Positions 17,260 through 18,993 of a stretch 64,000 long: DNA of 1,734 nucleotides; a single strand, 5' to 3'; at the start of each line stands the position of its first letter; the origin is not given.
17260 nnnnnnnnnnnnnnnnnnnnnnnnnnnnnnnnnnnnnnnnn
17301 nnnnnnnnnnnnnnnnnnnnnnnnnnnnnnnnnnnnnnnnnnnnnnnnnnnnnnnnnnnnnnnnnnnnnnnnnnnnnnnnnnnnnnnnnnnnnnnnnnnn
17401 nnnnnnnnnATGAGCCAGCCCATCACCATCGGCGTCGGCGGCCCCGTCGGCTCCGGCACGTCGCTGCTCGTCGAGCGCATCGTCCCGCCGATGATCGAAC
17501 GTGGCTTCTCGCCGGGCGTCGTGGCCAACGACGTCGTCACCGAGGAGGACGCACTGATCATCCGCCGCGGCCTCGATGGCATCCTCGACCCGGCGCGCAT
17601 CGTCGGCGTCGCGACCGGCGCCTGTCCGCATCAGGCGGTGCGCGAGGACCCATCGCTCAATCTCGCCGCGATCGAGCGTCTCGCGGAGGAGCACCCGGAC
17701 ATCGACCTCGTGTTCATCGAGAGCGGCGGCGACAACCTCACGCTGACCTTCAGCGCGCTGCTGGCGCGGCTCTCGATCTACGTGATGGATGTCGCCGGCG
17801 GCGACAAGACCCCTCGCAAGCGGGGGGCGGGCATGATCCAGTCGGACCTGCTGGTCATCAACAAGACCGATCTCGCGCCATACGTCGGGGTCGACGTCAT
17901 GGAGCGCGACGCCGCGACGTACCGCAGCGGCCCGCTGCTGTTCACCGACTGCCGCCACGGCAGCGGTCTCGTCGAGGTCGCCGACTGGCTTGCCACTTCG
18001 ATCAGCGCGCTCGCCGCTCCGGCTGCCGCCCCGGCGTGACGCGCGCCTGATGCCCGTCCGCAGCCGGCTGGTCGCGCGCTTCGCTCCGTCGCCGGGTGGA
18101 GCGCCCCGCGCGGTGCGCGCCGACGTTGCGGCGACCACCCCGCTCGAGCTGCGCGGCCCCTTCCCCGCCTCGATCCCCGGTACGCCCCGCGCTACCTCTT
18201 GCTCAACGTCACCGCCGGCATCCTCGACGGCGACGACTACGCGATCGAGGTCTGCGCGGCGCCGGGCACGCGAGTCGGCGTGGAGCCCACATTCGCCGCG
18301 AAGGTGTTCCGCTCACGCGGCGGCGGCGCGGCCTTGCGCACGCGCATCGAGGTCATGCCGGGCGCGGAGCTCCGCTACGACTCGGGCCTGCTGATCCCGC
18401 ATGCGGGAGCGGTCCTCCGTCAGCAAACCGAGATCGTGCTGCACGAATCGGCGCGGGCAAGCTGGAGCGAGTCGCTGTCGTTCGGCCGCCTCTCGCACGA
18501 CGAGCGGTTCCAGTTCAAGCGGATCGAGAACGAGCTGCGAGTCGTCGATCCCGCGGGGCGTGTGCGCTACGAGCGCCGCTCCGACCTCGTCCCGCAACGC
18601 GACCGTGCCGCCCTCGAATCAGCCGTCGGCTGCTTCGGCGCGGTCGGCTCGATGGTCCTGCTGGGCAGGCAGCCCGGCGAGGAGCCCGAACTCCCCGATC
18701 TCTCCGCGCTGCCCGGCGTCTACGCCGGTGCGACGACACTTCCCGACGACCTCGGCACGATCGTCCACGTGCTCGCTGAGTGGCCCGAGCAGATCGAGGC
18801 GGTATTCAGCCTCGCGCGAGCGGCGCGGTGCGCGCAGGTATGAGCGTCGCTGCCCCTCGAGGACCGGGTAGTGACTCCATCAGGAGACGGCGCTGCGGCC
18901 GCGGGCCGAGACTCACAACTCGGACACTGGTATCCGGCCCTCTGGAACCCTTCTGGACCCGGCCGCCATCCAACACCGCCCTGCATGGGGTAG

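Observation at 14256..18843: Urease operon with an in-frame amber codon in ureC and about six indels across ureA, ureC, ureF and ureD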

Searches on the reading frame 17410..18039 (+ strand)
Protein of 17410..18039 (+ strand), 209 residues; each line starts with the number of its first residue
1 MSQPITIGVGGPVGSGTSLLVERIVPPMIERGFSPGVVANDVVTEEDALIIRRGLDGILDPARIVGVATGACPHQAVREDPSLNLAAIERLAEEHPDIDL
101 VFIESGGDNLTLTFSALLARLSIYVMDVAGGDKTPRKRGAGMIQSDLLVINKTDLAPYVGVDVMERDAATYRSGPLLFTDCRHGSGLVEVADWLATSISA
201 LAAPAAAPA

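Call 6: find_encoding_contigs(protein=window:17410-18039:+, flank=10000, max_places=10)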
Protein window:17410-18039:+ (209 aa): no gene with exactly this product is on record in the collection.

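Call 26: find_homologous_proteins(query=window:17410-18036:+, max_evalue=1e-20)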
Query window:17410-18036:+ (209 aa): 8000 proteins with E <= 1e-20 among 8000 candidates; the best 120 are listed.
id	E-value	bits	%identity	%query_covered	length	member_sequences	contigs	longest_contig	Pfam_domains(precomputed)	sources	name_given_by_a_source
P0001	1.1e-120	419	95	100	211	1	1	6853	PF02492.26,PF03308.23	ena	-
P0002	2.2e-120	418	95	100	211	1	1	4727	PF02492.26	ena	-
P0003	3.1e-120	417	95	95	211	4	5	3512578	PF02492.26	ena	-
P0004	3.0e-119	414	95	95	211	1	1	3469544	PF02492.26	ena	-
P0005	3.3e-119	414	94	95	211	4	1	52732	PF02492.26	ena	-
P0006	3.4e-119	414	94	95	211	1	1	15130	PF02492.26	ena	-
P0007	1.0e-118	412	93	96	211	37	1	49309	PF02492.26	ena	-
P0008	1.9e-118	411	93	97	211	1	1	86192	PF02492.26,PF03308.23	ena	-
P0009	2.0e-118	411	94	95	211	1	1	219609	PF02492.26,PF03308.23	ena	-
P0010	2.6e-108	378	85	93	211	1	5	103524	PF02492.26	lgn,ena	-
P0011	3.8e-99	348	77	98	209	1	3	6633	PF02492.26,PF03308.23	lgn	-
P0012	7.3e-92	325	73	95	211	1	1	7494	PF02492.26,PF03308.23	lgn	-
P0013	5.8e-90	318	74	93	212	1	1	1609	PF02492.26,PF03308.23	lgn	-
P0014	2.9e-89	316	81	83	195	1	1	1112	PF02492.26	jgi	jgi:urease accessory protein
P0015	6.8e-89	315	76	95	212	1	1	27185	PF02492.26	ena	-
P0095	2.0e-76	274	93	67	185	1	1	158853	PF02492.26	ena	-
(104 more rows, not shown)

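Call 29: find_encoding_contigs(protein=P0003, flank=10000, max_places=6)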
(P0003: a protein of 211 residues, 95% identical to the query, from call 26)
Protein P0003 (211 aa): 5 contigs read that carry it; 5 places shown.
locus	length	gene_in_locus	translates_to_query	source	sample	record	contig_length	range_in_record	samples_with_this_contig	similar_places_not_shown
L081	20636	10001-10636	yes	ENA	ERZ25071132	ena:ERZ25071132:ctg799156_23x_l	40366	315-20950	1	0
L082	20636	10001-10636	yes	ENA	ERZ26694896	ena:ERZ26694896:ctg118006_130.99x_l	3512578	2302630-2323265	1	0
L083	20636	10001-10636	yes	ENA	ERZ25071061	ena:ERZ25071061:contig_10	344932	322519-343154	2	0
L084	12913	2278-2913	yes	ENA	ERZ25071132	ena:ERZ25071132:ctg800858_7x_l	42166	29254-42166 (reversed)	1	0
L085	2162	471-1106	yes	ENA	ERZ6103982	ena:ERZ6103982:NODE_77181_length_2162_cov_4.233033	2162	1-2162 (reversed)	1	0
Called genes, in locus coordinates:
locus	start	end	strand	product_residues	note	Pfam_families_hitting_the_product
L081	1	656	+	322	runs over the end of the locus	?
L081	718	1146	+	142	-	PF04075:F420H2_quin_red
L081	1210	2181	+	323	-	PF13379:NMT1_2, PF09084:NMT1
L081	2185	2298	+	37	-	-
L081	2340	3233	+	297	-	PF00528:BPD_transp_1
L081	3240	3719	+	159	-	PF00005:ABC_tran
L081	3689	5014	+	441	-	PF13701:DDE_Tnp_1_4, PF01609:DDE_Tnp_1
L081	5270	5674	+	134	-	PF00005:ABC_tran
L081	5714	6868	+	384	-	PF00491:Arginase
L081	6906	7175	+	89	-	PF00547:Urease_gamma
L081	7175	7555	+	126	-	PF00699:Urease_beta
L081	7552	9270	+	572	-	PF00449:Urease_alpha, PF01979:Amidohydro_1, PF07969:Amidohydro_3 (weak)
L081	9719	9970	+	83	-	PF01730:UreF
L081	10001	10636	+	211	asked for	PF02492:cobW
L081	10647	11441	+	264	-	PF01774:UreD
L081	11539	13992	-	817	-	PF02515:CoA_transf_3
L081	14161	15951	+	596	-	PF00496:SBP_bac_5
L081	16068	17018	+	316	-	PF19300:BPD_transp_1_N, PF00528:BPD_transp_1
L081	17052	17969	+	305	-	PF12911:OppC_N (weak), PF00528:BPD_transp_1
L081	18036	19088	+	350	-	PF02126:PTE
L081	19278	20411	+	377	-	PF00296:Bac_luciferase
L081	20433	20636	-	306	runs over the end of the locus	PF01553:Acyltransferase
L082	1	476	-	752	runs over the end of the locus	PF01315:Ald_Xan_dh_C, PF02738:MoCoBD_1, PF20256:MoCoBD_2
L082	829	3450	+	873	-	PF02515:CoA_transf_3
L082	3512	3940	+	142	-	PF04075:F420H2_quin_red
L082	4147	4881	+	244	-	PF00528:BPD_transp_1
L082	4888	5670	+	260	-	PF00005:ABC_tran, PF13304:AAA_21 (faint)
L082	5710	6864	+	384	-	PF00491:Arginase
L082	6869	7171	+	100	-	PF00547:Urease_gamma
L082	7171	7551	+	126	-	PF00699:Urease_beta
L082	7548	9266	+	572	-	PF00449:Urease_alpha, PF01979:Amidohydro_1, PF07969:Amidohydro_3 (weak)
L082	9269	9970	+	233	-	PF01730:UreF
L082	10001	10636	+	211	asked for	PF02492:cobW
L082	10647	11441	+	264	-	PF01774:UreD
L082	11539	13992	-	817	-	PF02515:CoA_transf_3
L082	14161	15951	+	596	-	PF00496:SBP_bac_5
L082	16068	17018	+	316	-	PF19300:BPD_transp_1_N, PF00528:BPD_transp_1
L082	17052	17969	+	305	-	PF12911:OppC_N (weak), PF00528:BPD_transp_1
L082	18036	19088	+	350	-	PF02126:PTE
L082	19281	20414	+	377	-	PF00296:Bac_luciferase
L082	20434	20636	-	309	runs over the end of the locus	PF01553:Acyltransferase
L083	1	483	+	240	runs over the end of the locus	PF00483:NTP_transferase, PF12804:NTP_transf_3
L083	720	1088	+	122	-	-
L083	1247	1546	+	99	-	PF13384:HTH_23 (faint)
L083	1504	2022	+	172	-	PF02515:CoA_transf_3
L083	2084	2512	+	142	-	PF04075:F420H2_quin_red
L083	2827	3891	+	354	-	PF13379:NMT1_2, PF09084:NMT1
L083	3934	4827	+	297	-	PF00528:BPD_transp_1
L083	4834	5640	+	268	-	PF00005:ABC_tran, PF13304:AAA_21 (faint)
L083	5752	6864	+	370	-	PF00491:Arginase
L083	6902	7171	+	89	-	PF00547:Urease_gamma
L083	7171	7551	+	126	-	PF00699:Urease_beta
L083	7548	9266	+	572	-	PF00449:Urease_alpha, PF01979:Amidohydro_1, PF07969:Amidohydro_3 (weak)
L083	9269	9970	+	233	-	PF01730:UreF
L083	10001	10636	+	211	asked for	PF02492:cobW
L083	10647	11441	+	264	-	PF01774:UreD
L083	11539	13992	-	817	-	PF02515:CoA_transf_3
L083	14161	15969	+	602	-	PF00496:SBP_bac_5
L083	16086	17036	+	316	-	PF19300:BPD_transp_1_N, PF00528:BPD_transp_1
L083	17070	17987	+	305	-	PF12911:OppC_N (weak), PF00528:BPD_transp_1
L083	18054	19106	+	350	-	PF02126:PTE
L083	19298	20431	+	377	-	PF00296:Bac_luciferase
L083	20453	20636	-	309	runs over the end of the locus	PF01553:Acyltransferase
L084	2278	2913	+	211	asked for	PF02492:cobW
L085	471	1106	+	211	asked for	PF02492:cobW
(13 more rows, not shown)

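Call 30: find_encoding_contigs(protein=P0004, flank=10000, max_places=4)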
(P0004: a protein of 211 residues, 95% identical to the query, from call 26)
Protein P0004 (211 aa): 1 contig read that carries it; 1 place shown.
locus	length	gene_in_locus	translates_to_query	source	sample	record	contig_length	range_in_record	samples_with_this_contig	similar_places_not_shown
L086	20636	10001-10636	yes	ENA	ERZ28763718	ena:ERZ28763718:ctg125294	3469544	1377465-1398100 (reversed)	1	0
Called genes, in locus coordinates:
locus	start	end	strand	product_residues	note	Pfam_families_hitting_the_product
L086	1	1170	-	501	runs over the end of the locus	PF13518:HTH_28, PF13551:HTH_29, PF12728:HTH_17 (faint), PF13565:HTH_32 (weak), PF13384:HTH_23 (weak)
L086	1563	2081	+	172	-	PF02515:CoA_transf_3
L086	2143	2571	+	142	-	PF04075:F420H2_quin_red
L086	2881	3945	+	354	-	PF13379:NMT1_2, PF09084:NMT1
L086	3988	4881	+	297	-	PF00528:BPD_transp_1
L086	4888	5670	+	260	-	PF00005:ABC_tran, PF13304:AAA_21 (faint)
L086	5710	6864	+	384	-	PF00491:Arginase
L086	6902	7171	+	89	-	PF00547:Urease_gamma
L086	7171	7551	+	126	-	PF00699:Urease_beta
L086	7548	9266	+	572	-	PF00449:Urease_alpha, PF01979:Amidohydro_1, PF07969:Amidohydro_3 (weak)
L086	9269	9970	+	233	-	PF01730:UreF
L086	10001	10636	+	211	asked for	PF02492:cobW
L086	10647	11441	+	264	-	PF01774:UreD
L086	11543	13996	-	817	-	PF02515:CoA_transf_3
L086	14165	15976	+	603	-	PF00496:SBP_bac_5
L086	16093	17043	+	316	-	PF19300:BPD_transp_1_N, PF00528:BPD_transp_1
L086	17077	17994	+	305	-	PF12911:OppC_N (weak), PF00528:BPD_transp_1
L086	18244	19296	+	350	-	PF02126:PTE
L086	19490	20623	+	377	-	PF00296:Bac_luciferase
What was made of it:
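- The closest relatives come from long-read style metagenome contigs (calls 29, 30). All relatives encode the proteins conventionally (calls 29, 30).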

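Call 32: find_encoding_contigs(protein=P0010, flank=10000, max_places=3)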
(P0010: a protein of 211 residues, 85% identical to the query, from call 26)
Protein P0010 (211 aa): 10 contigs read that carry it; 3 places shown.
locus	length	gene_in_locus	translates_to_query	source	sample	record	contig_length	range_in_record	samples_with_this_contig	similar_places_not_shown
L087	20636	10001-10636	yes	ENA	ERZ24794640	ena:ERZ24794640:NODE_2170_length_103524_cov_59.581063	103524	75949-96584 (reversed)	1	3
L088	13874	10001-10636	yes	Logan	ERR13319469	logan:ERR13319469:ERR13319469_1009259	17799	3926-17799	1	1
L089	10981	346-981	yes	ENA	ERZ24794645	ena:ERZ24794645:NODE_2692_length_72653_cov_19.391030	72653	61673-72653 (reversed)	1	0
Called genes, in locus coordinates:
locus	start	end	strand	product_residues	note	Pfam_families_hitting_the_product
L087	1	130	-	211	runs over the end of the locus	PF01966:HD (weak), PF13487:HD_5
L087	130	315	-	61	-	-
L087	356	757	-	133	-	-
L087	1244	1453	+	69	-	-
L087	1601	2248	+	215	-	PF00486:Trans_reg_C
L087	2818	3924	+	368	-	PF13379:NMT1_2, PF09084:NMT1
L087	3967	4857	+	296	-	PF00528:BPD_transp_1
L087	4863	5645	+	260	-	PF00005:ABC_tran, PF13304:AAA_21 (faint)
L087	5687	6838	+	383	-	PF00491:Arginase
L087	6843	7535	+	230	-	PF00547:Urease_gamma, PF00699:Urease_beta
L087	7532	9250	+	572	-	PF00449:Urease_alpha, PF01979:Amidohydro_1, PF07969:Amidohydro_3 (weak)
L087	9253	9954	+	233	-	PF01730:UreF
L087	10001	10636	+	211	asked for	PF02492:cobW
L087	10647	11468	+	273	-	PF01774:UreD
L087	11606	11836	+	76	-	-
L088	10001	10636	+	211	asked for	PF02492:cobW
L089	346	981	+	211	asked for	PF02492:cobW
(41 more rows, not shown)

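Call 33: find_encoding_contigs(protein=P0001, flank=10000, max_places=3)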
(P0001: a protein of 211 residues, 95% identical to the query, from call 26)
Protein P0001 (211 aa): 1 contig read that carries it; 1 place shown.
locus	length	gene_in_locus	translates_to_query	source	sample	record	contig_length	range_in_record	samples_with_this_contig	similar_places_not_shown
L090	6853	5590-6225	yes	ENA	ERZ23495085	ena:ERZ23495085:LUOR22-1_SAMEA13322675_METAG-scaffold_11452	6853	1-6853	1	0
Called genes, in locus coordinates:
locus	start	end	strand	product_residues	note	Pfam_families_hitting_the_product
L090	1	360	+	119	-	?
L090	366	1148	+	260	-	PF00005:ABC_tran, PF13304:AAA_21 (faint)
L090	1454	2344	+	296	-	PF00491:Arginase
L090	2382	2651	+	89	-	PF00547:Urease_gamma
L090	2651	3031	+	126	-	PF00699:Urease_beta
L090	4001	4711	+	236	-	PF01979:Amidohydro_1, PF07969:Amidohydro_3 (weak)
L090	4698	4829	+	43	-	-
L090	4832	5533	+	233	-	PF01730:UreF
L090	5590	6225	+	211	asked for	PF02492:cobW, PF03308:MeaB (faint)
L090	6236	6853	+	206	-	?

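Call 54: find_encoding_contigs(protein=P0095, flank=10000, max_places=2)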
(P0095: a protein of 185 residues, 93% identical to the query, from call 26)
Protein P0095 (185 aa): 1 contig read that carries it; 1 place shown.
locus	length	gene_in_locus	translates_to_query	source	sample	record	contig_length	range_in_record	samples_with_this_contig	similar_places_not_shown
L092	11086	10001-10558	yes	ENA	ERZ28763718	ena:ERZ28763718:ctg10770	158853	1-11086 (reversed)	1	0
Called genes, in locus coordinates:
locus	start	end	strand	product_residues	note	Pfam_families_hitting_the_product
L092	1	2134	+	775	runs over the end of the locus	PF03176:MMPL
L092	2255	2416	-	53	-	-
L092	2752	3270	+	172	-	PF13379:NMT1_2 (weak)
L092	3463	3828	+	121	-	-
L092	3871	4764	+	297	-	PF00528:BPD_transp_1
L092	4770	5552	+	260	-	PF00005:ABC_tran, PF13304:AAA_21 (faint)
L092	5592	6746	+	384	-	PF00491:Arginase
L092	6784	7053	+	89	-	PF00547:Urease_gamma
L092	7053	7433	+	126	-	PF00699:Urease_beta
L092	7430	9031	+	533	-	PF00449:Urease_alpha, PF01979:Amidohydro_1, PF07969:Amidohydro_3 (weak)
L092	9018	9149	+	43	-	-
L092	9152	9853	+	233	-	PF01730:UreF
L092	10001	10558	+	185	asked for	PF02492:cobW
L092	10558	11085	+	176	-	?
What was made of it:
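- Examples are ERZ28763718 (L086 intact, L092 decayed) and ERZ25071132, with contigs at 7x, 23x and 37x (calls 29, 30, 54).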

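Call 55: find_encoding_contigs(protein=P0002, flank=10000, max_places=2)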
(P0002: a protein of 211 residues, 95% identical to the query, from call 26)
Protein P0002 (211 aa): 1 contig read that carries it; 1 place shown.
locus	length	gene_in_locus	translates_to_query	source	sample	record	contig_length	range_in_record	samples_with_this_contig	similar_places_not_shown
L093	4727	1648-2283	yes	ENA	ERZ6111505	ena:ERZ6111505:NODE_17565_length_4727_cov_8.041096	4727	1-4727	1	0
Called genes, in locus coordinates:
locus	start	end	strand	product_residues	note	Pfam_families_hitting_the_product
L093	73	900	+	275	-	PF01979:Amidohydro_1, PF07969:Amidohydro_3 (weak)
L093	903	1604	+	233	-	PF01730:UreF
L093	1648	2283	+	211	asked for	PF02492:cobW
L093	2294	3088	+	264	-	PF01774:UreD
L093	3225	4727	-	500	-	?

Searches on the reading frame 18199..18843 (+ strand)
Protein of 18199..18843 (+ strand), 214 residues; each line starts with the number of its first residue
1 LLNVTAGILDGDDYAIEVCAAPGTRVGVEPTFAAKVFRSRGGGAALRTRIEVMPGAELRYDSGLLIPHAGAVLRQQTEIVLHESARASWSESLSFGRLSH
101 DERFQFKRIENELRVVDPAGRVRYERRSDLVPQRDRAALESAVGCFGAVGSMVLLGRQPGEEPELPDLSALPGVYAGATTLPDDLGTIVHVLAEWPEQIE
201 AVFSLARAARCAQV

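Call 4: search_protein_families(library=pfam, proteins=[window:18199-18843:+], max_evalue=0.01)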
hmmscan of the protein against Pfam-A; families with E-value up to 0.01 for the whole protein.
window:18199-18843:+ (214 aa): 1 family
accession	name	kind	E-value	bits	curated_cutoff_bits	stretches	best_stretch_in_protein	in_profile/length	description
PF01774.22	UreD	-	3.7e-28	99.5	27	1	1-194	2-197/201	UreD urease accessory protein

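Call 27: find_related_loci(query=window:18199-18840:+, collection=metagenome_contigs, flank=10000)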
Query window:18199-18840:+ (214 aa) in metagenome_contigs; peptide patterns used: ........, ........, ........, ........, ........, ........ (x = any residue, [..] = any of these).
303 stretches matched a pattern, but none encodes a relative of the query by tblastn (E <= 1e-3).
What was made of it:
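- Tried and rejected: Scan of JGI metagenome contigs with the UreD fragment: no relative found (call 27).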
